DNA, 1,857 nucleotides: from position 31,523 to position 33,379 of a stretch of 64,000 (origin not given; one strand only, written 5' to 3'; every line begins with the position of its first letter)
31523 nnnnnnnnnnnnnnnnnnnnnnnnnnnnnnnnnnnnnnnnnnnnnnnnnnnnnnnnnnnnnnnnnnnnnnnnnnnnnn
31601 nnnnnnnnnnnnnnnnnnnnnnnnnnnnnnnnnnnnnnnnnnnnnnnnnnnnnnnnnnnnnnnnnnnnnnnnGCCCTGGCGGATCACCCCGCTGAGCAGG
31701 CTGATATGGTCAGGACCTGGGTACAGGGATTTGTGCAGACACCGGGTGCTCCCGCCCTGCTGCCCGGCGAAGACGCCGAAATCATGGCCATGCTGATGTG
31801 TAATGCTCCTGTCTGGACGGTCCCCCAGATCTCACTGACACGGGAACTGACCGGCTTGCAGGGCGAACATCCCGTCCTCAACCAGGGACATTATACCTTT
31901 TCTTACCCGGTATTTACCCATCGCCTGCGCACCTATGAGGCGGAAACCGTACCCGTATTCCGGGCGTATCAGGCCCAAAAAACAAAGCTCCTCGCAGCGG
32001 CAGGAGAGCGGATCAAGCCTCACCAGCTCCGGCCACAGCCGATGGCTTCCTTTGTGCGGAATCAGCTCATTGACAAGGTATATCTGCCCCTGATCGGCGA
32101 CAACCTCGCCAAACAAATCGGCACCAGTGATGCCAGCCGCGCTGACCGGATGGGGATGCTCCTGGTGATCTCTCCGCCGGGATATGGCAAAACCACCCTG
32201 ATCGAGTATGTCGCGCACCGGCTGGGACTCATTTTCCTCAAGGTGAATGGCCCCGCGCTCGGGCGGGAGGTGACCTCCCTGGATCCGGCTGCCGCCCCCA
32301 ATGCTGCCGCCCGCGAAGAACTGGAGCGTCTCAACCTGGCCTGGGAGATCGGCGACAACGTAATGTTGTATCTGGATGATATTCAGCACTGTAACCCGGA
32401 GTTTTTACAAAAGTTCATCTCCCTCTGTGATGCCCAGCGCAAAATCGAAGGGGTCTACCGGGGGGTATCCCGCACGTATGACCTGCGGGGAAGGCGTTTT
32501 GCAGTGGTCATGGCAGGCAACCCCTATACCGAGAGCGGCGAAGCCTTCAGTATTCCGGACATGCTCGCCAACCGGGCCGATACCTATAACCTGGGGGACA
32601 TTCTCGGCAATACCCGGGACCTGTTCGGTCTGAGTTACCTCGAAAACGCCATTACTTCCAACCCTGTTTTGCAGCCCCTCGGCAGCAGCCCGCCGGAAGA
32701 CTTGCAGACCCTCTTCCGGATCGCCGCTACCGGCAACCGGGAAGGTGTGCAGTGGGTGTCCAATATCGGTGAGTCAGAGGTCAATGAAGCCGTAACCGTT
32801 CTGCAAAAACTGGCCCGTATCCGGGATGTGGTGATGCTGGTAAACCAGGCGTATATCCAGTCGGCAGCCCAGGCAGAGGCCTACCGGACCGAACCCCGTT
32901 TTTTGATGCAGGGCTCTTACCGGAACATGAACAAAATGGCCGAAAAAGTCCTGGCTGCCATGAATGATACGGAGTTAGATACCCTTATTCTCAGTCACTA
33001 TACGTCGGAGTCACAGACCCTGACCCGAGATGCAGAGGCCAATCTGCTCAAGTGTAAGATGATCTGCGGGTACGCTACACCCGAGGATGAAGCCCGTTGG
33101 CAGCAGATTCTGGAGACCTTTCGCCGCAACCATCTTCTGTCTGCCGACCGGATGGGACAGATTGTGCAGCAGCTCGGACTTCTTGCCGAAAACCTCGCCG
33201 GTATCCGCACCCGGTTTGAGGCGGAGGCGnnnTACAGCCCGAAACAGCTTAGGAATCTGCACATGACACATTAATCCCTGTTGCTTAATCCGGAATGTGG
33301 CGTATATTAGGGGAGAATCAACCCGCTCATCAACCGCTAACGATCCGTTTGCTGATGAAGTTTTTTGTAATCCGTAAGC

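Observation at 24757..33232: Candidate uncharacterised four-gene membrane-microdomain module: NfeD/YqiJ-like, long flotillin, lipoprotein, and a 1619-aa MoxR-like AAA+ giant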

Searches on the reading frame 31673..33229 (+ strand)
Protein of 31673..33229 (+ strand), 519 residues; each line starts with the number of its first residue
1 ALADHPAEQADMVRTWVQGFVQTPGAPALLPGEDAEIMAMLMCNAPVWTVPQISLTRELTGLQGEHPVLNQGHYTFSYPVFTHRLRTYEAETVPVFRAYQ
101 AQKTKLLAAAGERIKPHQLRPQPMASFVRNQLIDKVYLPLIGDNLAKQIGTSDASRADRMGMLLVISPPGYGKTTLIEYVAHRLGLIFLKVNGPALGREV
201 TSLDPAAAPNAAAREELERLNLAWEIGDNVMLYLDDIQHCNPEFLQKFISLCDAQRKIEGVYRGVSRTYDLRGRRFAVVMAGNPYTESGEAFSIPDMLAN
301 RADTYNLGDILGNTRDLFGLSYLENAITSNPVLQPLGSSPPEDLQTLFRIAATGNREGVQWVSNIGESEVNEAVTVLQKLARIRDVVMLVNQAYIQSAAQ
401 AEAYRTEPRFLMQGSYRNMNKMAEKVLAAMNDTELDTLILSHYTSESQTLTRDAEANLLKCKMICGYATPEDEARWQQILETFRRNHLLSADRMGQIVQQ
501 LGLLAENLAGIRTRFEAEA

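Call 24: search_solved_structures(query=window:31673-33229:+, max_evalue=1, show_alignments=2)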
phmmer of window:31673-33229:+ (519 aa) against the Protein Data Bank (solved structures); distinct sequences matched with E-value up to 1: 128 (the best 60 are shown).
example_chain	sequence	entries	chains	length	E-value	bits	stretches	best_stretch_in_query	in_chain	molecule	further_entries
5vc7_A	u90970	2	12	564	1.4e-05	27.2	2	161-196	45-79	VCP-like ATPase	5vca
5g4g_A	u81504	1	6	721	2.4e-05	26.4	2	161-196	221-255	VCP-LIKE ATPASE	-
5g4f_A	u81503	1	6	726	2.5e-05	26.3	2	161-196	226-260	VCP-LIKE ATPASE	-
6chs_H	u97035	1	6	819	4.3e-05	25.6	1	131-201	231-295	Putative cell division control protein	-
9m4n_A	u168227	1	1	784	0.00011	24.2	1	131-200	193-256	Cell division control protein 48 homolog A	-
9m3v_A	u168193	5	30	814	0.00012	24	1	131-200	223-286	Cell division control protein 48 homolog A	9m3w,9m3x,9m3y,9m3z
6oaa_B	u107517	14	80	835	0.00013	24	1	132-199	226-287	Cell division control protein 48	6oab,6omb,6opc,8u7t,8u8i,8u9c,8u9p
8dar_A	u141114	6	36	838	0.00013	24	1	132-199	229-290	Cell division control protein 48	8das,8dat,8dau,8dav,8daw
6oa9_A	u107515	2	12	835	0.00014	23.9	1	132-199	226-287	Cell division control protein 48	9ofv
7wub_C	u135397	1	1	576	0.00018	23.5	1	133-200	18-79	Transitional endoplasmic reticulum ATPase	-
7wub_D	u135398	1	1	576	0.00018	23.5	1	133-200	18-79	Transitional endoplasmic reticulum ATPase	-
7lmy_A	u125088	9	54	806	0.00018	23.5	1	131-200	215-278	Transitional endoplasmic reticulum ATPase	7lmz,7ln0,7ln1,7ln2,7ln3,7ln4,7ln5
7rlb_A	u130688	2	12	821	0.00018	23.5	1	131-200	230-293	Transitional endoplasmic reticulum ATPase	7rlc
6mck_A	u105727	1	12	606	0.00021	23.3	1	133-200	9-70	Transitional endoplasmic reticulum ATPase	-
7rlj_A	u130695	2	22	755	0.00034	22.6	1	133-200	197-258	Transitional endoplasmic reticulum ATPase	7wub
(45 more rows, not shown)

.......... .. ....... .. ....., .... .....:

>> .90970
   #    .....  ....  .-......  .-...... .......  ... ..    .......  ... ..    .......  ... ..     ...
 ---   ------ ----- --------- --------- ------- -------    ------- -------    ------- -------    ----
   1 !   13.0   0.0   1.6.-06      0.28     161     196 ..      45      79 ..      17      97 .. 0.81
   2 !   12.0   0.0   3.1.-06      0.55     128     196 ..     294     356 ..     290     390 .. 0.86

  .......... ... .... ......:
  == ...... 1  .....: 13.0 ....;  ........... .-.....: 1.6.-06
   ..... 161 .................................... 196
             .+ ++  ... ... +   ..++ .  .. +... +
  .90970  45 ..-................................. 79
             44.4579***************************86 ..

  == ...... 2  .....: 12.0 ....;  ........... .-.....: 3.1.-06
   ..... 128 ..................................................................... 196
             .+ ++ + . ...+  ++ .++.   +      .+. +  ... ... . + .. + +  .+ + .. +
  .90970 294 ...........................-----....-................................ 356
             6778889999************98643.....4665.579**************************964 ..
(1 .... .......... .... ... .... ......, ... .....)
